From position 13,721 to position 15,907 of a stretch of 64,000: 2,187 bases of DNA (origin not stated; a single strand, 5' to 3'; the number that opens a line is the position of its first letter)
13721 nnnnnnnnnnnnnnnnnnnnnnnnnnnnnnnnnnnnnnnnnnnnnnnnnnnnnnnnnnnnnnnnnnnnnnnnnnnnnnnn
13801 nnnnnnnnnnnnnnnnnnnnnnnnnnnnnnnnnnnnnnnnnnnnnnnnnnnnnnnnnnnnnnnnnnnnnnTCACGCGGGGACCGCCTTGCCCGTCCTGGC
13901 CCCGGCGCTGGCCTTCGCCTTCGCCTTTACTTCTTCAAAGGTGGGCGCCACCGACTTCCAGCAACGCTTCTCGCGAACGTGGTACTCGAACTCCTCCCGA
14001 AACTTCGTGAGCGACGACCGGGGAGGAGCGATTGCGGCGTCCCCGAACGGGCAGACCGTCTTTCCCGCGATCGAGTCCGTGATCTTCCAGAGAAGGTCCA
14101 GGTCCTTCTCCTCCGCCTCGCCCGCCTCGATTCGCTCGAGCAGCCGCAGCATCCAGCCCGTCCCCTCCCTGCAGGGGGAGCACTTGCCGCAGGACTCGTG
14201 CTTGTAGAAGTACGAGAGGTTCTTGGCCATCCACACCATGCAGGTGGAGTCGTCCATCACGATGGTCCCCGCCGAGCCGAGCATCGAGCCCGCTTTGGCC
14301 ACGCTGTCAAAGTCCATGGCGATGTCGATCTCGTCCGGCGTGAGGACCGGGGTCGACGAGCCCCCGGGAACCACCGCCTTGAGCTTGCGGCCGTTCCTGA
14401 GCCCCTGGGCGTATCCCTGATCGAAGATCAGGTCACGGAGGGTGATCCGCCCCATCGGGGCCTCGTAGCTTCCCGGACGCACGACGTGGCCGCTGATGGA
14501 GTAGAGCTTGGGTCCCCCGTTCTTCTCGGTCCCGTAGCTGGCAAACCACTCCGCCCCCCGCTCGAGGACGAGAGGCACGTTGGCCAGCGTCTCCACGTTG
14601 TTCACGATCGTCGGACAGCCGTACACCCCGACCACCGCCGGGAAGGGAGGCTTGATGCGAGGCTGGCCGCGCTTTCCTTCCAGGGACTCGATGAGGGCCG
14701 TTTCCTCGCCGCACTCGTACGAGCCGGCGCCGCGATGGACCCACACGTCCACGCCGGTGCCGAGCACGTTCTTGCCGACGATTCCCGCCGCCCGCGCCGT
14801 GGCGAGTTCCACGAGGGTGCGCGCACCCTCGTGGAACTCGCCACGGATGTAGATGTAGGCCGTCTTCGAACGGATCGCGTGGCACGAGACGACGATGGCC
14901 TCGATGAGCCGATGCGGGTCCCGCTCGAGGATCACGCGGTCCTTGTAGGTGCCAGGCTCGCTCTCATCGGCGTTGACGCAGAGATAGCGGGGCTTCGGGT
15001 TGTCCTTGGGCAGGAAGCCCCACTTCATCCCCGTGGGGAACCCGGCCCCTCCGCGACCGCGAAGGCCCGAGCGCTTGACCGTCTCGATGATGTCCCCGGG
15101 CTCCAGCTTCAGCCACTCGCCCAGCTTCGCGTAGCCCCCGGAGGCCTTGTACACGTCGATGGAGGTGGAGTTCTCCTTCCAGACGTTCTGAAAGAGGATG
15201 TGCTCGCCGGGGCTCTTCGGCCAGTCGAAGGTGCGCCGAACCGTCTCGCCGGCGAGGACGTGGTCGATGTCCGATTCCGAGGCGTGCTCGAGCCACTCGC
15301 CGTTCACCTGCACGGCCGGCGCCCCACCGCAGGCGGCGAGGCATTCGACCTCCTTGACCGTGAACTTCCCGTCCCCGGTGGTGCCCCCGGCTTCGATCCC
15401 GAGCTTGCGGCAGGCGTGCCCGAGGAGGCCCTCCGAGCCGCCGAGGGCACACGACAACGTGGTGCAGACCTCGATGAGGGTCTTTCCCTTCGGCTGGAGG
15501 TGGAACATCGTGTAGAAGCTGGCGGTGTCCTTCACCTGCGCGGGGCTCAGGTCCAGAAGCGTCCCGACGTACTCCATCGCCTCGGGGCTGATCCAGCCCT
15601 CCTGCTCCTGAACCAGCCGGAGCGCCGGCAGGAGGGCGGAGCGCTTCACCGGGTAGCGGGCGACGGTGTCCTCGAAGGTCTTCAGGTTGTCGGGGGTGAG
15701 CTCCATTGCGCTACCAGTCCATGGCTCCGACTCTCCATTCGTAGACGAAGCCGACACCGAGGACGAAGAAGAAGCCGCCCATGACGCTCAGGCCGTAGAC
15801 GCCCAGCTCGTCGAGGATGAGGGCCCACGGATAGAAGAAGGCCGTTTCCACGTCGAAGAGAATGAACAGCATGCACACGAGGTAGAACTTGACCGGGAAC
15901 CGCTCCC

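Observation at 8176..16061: Complex I operon with membrane arm and NuoEF but no Q-module (no nuoB, nuoC, nuoD, nuoG or nuoI)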

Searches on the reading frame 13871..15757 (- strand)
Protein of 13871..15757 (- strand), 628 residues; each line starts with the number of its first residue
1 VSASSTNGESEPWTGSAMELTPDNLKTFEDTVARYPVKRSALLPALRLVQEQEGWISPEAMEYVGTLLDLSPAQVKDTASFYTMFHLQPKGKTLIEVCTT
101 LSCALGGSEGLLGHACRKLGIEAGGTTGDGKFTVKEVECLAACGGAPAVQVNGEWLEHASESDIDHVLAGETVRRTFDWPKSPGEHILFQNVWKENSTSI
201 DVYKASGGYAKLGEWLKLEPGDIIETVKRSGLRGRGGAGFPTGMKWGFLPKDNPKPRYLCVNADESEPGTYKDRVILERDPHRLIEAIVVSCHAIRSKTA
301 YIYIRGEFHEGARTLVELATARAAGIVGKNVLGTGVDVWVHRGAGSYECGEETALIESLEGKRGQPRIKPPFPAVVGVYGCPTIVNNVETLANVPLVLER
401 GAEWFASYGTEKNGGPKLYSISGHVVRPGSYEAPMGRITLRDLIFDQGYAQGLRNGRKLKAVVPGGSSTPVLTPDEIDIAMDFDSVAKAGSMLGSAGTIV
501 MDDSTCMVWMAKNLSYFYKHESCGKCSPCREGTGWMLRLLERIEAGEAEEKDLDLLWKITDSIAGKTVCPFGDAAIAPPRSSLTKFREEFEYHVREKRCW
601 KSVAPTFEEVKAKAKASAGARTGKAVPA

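Call 4: search_protein_families(library=pfam, proteins=[window:13871-15757:-])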
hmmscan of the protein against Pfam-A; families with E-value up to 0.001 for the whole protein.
window:13871-15757:- (628 aa): 5 families
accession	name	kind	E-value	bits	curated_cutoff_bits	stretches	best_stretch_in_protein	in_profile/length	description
PF01257.25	2Fe-2S_thioredx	-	5.3e-47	159.7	24.8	1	29-169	2-142/145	Thioredoxin-like [2Fe-2S] ferredoxin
PF01512.22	Complex1_51K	-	5.3e-44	150.2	31.2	1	227-395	1-149/150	Nuo51 FMN-binding domain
PF10589.14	NADH_4Fe-4S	-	5.2e-30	103.6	23.5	1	510-593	2-85/85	NADH-ubiquinone oxidoreductase-F iron-sulfur binding region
PF22461.2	SLBB_2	-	2.5e-06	27.9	27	1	417-483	1-65/79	SLBB domain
PF10531.15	SLBB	-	0.00087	19.5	27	0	420-444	3-26/55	SLBB domain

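Call 8: find_encoding_contigs(protein=window:13871-15706:-, flank=10000, max_places=6)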
Protein window:13871-15706:- (611 aa): 1 contig read that carries it; 1 place shown.
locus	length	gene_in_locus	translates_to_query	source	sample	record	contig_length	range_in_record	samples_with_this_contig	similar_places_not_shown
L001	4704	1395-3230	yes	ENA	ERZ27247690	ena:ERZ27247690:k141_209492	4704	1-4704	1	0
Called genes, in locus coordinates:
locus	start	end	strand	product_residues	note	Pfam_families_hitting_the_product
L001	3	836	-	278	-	?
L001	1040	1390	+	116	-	PF00507:Oxidored_q4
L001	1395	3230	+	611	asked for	PF01257:2Fe-2S_thioredx, PF01512:Complex1_51K, PF22461:SLBB_2 (weak), PF10589:NADH_4Fe-4S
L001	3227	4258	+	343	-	PF00146:NADHdh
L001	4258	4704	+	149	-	?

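Call 9: find_homologous_proteins(query=window:13871-15706:-, max_evalue=1e-30)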
Query window:13871-15706:- (611 aa): 8000 proteins with E <= 1e-30 among 8000 candidates; the best 120 are listed.
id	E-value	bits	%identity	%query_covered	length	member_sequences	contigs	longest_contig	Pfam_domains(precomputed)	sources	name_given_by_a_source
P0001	0.0e+0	1327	93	100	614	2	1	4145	PF10589.15,PF01257.26,PF22461.3,PF01512.23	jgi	-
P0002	0.0e+0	1310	93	100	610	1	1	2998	PF10589.15,PF01257.26,PF22461.3,PF01512.23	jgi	-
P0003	0.0e+0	1255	89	98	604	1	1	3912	PF10589.15,PF01257.26,PF22461.3,PF01512.23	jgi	-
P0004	0.0e+0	1255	88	99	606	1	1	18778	PF10589.15,PF01257.26,PF22461.3,PF01512.23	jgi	jgi:NADH-quinone oxidoreductase subunit F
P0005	0.0e+0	1246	87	99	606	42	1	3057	PF10589.15,PF01257.26,PF22461.3,PF01512.23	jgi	jgi:NADH-quinone oxidoreductase subunit F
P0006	0.0e+0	1242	87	99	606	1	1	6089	PF10589.15,PF01257.26,PF22461.3,PF01512.23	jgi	jgi:NADH-quinone oxidoreductase subunit F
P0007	0.0e+0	1239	89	98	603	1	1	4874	PF10589.15,PF01257.26,PF22461.3,PF01512.23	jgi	jgi:NADH-quinone oxidoreductase subunit F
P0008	0.0e+0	1230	87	98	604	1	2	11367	PF10589.15,PF01257.26,PF22461.3,PF01512.23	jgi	jgi:NADH-quinone oxidoreductase subunit F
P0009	0.0e+0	1228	87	98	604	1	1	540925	PF10589.15,PF01257.26,PF22461.3,PF01512.23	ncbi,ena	-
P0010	0.0e+0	1225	87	98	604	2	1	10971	PF10589.15,PF01257.26,PF22461.3,PF01512.23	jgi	-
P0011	0.0e+0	1225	86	99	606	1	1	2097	PF10589.15,PF01257.26,PF22461.3,PF01512.23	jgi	jgi:NADH-quinone oxidoreductase subunit F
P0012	0.0e+0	1225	87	98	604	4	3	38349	PF10589.15,PF01257.26,PF22461.3,PF01512.23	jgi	jgi:NADH-quinone oxidoreductase subunit F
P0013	0.0e+0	1224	87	98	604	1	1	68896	PF10589.15,PF01257.26,PF22461.3,PF01512.23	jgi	jgi:NADH-quinone oxidoreductase subunit F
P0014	0.0e+0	1215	86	98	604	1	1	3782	PF10589.15,PF01257.26,PF22461.3,PF01512.23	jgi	jgi:NADH-quinone oxidoreductase subunit F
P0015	0.0e+0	1206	85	98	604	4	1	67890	PF10589.15,PF01257.26,PF22461.3,PF01512.23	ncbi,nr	ncbi:MAG: NADH-quinone oxidoreductase subunit NuoF [Acidobacteria bacterium]|nr:NADH-quinone oxidore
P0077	0.0e+0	1143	81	99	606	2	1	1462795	PF10531.16,PF10589.15,PF01257.26,PF22461.3,PF01512.23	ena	-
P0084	0.0e+0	1139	80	97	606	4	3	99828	PF10531.16,PF10589.15,PF01257.26,PF22461.3,PF01512.23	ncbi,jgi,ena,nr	ncbi:MAG TPA: NADH-quinone oxidoreductase subunit NuoF [Vicinamibacteria bacterium]|nr:NADH-quinone 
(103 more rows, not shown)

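Call 10: find_encoding_contigs(protein=P0009, flank=10000, max_places=3)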
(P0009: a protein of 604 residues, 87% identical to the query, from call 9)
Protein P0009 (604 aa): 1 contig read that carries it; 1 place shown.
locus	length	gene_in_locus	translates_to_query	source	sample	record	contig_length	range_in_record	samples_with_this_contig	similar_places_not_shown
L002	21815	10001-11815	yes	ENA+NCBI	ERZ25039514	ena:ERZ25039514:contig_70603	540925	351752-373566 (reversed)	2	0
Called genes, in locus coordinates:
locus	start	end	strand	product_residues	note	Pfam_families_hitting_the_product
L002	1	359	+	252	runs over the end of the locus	PF02085:Cytochrom_CIII (faint), PF14522:Cytochrome_C7 (faint), PF22113:Mtrc-MtrF_II-IV_dom (faint), PF14537:Cytochrom_c3_2 (weak), PF22678:Cytochrom_c_NrfB-like (weak), PF09699:Paired_CXXCH_1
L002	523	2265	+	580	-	-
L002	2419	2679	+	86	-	-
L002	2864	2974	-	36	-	-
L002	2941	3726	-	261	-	PF27840:ScmC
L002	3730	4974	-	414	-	PF04055:Radical_SAM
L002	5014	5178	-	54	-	-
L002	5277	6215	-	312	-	-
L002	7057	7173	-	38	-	-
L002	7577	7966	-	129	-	PF03330:DPBB_1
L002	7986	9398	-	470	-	PF00224:PK, PF03328:HpcH_HpaI (weak), PF02887:PK_C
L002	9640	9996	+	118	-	PF00507:Oxidored_q4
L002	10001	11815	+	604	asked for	PF01257:2Fe-2S_thioredx, PF01512:Complex1_51K, PF22461:SLBB_2 (weak), PF10589:NADH_4Fe-4S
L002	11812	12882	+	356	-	PF00146:NADHdh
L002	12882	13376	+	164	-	PF00499:Oxidored_q3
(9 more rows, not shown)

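Call 11: find_encoding_contigs(protein=P0077, flank=10000, max_places=3)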
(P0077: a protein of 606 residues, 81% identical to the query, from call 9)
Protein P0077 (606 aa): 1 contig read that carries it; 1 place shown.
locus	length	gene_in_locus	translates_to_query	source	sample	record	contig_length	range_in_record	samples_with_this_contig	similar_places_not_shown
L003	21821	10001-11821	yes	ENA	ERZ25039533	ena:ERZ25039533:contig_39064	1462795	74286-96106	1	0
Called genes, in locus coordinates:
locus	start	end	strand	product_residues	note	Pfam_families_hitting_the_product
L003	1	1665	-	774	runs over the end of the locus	PF14814:UB2H (weak), PF00912:Transgly, PF00905:Transpeptidase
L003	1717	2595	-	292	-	PF27840:ScmC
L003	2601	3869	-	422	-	PF04055:Radical_SAM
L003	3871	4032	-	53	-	-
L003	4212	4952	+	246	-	PF13715:CarbopepD_reg_2 (weak)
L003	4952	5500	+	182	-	PF13505:OMP_b-brl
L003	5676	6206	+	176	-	PF01872:RibD_C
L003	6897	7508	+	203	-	PF00144:Beta-lactamase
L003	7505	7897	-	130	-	PF03330:DPBB_1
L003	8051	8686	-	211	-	PF00224:PK, PF02887:PK_C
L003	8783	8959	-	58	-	PF00224:PK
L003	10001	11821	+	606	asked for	PF01257:2Fe-2S_thioredx, PF10531:SLBB (faint), PF01512:Complex1_51K, PF22461:SLBB_2 (weak), PF10589:NADH_4Fe-4S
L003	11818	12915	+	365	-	PF00146:NADHdh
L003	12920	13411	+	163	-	PF00499:Oxidored_q3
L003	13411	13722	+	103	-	PF00420:Oxidored_q2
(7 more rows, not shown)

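Call 28: search_solved_structures(query=window:13871-15706:-, max_evalue=1e-20)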
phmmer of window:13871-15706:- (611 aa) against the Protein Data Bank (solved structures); distinct sequences matched with E-value up to 1e-20: 95 (the best 60 are shown).
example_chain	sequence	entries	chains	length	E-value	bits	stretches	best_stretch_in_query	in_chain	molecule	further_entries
8e9g_F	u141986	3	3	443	3.9e-133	448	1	175-577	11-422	NADH-quinone oxidoreductase subunit F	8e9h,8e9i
8x9v_F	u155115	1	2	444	2.4e-130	438.8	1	170-580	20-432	NADH-quinone oxidoreductase subunit F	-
2fug_1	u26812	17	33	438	5.6e-130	437.5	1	168-581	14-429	NADH-quinone oxidoreductase chain 1 | NADH-QUINONE OXIDOREDUCTASE SUBUNIT 1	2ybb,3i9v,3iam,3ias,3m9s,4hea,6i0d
8qby_F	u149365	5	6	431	6.5e-128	430.7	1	185-584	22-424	NADH-quinone oxidoreductase subunit F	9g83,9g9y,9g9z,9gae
9f5x_B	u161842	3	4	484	7.7e-128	430.5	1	168-587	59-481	NADH dehydrogenase [ubiquinone] flavoprotein 1, mitochondrial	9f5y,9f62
7arc_F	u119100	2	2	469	1e-125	423.4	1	171-578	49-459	51 kDa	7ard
7tgh_V1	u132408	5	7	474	1.7e-125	422.7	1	170-577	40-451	NADH dehydrogenase [ubiquinone] flavoprotein 1, mitochondrial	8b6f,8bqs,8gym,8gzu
8b9z_F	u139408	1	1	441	2.6e-125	422.1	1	188-577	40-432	NADH dehydrogenase [ubiquinone] flavoprotein 1, mitochondrial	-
8ba0_F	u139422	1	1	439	2.7e-125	422.1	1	188-577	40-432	NADH dehydrogenase [ubiquinone] flavoprotein 1, mitochondrial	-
7ar7_F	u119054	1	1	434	3.2e-125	421.8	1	204-580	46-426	NADH dehydrogenase [ubiquinone] flavoprotein 1, mitochondrial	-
8esw_V1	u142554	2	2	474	3.3e-125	421.8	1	188-577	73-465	NADH dehydrogenase [ubiquinone] flavoprotein 1, mitochondrial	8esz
7a23_A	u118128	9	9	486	3.8e-125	421.6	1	203-580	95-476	51kDa | NADH dehydrogenase [ubiquinone] flavoprotein 1, mitochondrial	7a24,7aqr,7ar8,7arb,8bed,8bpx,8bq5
8e73_V1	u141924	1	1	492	2.3e-124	419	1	205-580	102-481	NDUV1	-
6x89_V1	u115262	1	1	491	2.3e-124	419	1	205-580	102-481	NADH dehydrogenase [ubiquinone] flavoprotein 1, mitochondrial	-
5lc5_F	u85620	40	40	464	7e-123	414.1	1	167-578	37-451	NADH dehydrogenase [ubiquinone] flavoprotein 1, mitochondrial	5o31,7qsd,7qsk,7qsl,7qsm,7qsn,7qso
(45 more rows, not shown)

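Call 32: find_related_loci(query=window:13871-15706:-, collection=metagenome_contigs, flank=10000)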
Query window:13871-15706:- (611 aa) in metagenome_contigs; peptide patterns used: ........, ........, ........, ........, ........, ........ (x = any residue, [..] = any of these).
600 stretches matched a pattern (row limit reached: there are more); 581 encode a relative of the query (tblastn E <= 1e-3); the best 80 are kept; 80 distinct loci.
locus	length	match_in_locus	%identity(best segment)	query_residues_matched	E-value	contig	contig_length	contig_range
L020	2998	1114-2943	93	1-611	0e+0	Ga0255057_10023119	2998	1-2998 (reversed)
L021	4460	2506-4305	85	1-597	0e+0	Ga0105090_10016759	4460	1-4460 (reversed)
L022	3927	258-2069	84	1-601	0e+0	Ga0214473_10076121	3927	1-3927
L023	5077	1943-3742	84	1-597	0e+0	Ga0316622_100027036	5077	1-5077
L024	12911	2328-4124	83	1-596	0e+0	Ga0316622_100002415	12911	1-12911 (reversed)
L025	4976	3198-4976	83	1-590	0e+0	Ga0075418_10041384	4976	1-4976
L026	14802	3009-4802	80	1-595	0e+0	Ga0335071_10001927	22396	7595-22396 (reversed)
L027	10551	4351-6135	81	1-592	0e+0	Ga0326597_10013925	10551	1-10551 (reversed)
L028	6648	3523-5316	80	1-595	0e+0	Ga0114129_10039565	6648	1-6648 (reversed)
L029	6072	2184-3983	80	1-597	0e+0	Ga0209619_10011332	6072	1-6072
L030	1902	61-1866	75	1-601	0e+0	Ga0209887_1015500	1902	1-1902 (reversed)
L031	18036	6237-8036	81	1-597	0e+0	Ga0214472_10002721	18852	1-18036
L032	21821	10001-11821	72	1-604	0e+0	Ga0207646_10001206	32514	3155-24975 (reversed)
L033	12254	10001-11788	75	1-595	0e+0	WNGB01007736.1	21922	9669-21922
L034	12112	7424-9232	71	1-600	0e+0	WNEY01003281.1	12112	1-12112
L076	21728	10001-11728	54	3-582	0e+0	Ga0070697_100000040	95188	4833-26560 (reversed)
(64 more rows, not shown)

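Call 38: find_homologous_proteins(query=L076:8757-9989:+, max_evalue=1e-30)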
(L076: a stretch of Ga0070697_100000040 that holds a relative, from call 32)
Query L076:8757-9989:+ (411 aa): 8000 proteins with E <= 1e-30 among 8000 candidates; the best 120 are listed.
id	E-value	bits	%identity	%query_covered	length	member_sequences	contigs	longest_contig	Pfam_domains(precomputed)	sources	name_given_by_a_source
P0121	2.0e-273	924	100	100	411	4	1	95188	PF00346.25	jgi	-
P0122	6.0e-260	880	95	100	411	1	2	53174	PF00346.25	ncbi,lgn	-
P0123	3.8e-252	854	92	100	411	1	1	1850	PF00346.25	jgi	-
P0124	7.5e-251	850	91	100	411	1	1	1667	PF00346.25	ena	-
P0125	1.4e-250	849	91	100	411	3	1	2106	PF00346.25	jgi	jgi:NADH-quinone oxidoreductase subunit D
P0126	4.8e-250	847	91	100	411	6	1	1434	PF00346.25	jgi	-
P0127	2.8e-249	845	91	100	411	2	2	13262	PF00346.25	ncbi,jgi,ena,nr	ncbi:MAG: NADH dehydrogenase [Acidobacteria bacterium 13_1_40CM_2_68_5]|nr:MAG: NADH dehydrogenase [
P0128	1.8e-246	836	89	100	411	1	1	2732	PF00346.25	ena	-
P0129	2.0e-245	832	89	100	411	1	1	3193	PF00346.25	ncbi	-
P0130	2.2e-245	832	89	100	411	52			PF00346.25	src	-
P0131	8.2e-245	830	91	97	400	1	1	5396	PF00346.25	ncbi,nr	ncbi:MAG: NADH-quinone oxidoreductase subunit D [Acidobacteria bacterium]|nr:MAG: NADH-quinone oxido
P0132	8.5e-245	830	88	100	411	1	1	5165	PF00346.25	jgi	jgi:NADH-quinone oxidoreductase subunit D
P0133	9.9e-245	830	88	100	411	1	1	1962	PF00346.25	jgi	-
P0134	4.7e-244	828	89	100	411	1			PF00346.25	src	-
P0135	2.3e-243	825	89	100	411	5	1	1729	PF00346.25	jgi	jgi:NADH-quinone oxidoreductase subunit D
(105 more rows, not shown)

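Call 39: find_related_loci(query=A1, collection=genome_contigs, flank=10000)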
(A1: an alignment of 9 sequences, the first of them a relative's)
Query A1 (411 aa) in genome_contigs; peptide patterns used: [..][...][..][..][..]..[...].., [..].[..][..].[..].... (x = any residue, [..] = any of these).
600 stretches matched a pattern (row limit reached: there are more); 599 encode a relative of the query (tblastn E <= 1e-3); the best 80 are kept; 80 distinct loci.
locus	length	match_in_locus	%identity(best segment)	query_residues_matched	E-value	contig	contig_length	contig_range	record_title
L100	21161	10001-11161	65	25-411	4e-170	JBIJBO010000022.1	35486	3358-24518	MAG: Prosthecobacter sp. isolate ME2006-08-08D7_3300042516_group2_bin25 Rohwer_bin2774_scaffold_172_c2, whole genome sho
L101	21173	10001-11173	64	23-411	1e-168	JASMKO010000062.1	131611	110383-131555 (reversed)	MAG: Verrucomicrobiota bacterium isolate Arabian9_MAG_18 c_000000464981, whole genome shotgun sequence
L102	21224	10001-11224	62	8-411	3e-168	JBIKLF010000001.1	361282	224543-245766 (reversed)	MAG: Chthoniobacterales bacterium isolate ME2014-08-20_3300044733_group5_bin98 Rohwer_bin2569_scaffold_2_c1, whole genom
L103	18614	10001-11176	61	19-411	1e-165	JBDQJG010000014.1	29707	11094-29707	MAG: Verrucomicrobiales bacterium isolate SFB_27D_19Dec05_100_40 k141_543629_length_29707_cov_48.6403, whole genome shot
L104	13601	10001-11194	61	23-411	2e-165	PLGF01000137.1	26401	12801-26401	MAG: Verrucomicrobiales bacterium isolate bog_1405 73.20110800_S3D.48_contig_1741, whole genome shotgun sequence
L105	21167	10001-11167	60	23-411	2e-164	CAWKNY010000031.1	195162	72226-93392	MAG: uncultured Verrucomicrobiae bacterium isolate MFD00962.bin.2.139 genome assembly, contig: contig_57843, whole genom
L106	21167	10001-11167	61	23-411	3e-164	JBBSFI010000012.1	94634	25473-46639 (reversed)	MAG: Chthoniobacterales bacterium isolate LS1_sbin.82 LS1_sbin.82_K_1287386_L_94634_cov_19.5203, whole genome shotgun se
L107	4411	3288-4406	64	23-395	2e-167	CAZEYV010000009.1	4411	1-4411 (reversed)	MAG TPA_asm: uncultured Chthoniobacter sp. isolate SRP067234_co1_265 genome assembly, contig: k99_917754, whole genome s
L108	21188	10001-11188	59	18-411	3e-162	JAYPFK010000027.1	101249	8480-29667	MAG: Verrucomicrobiales bacterium isolate 139579_S180_metabat_bins_2.tsv.158 NODE_165_length_101249_cov_31.884133, whole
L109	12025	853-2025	58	21-411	4e-162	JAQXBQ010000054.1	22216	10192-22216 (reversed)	MAG: Akkermansiaceae bacterium isolate cluster4_bin.23 k119_360119, whole genome shotgun sequence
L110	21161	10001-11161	62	25-411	8e-162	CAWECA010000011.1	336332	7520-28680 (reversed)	MAG: uncultured Verrucomicrobiae bacterium isolate MFD04944.bin.2.36 genome assembly, contig: contig_51602, whole genome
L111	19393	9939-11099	60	25-411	3e-161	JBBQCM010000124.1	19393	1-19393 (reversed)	MAG: Chthoniobacterales bacterium isolate Co_metawrap_1254 Cmw_1254_k141_25972746_length_19393_cov_10.2138, whole genome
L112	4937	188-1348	61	25-411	3e-164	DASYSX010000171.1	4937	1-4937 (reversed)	MAG TPA_asm: Candidatus Udaeobacter sp. isolate SMAG_U4550 k141_688324, whole genome shotgun sequence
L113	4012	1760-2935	61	18-411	1e-166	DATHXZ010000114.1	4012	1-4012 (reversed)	MAG TPA_asm: Chthoniobacterales bacterium isolate SMAG_U16198 k141_205830, whole genome shotgun sequence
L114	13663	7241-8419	59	18-411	7e-161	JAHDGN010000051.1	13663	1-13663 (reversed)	MAG: Akkermansiaceae bacterium isolate MAG-47 RZ_12920, whole genome shotgun sequence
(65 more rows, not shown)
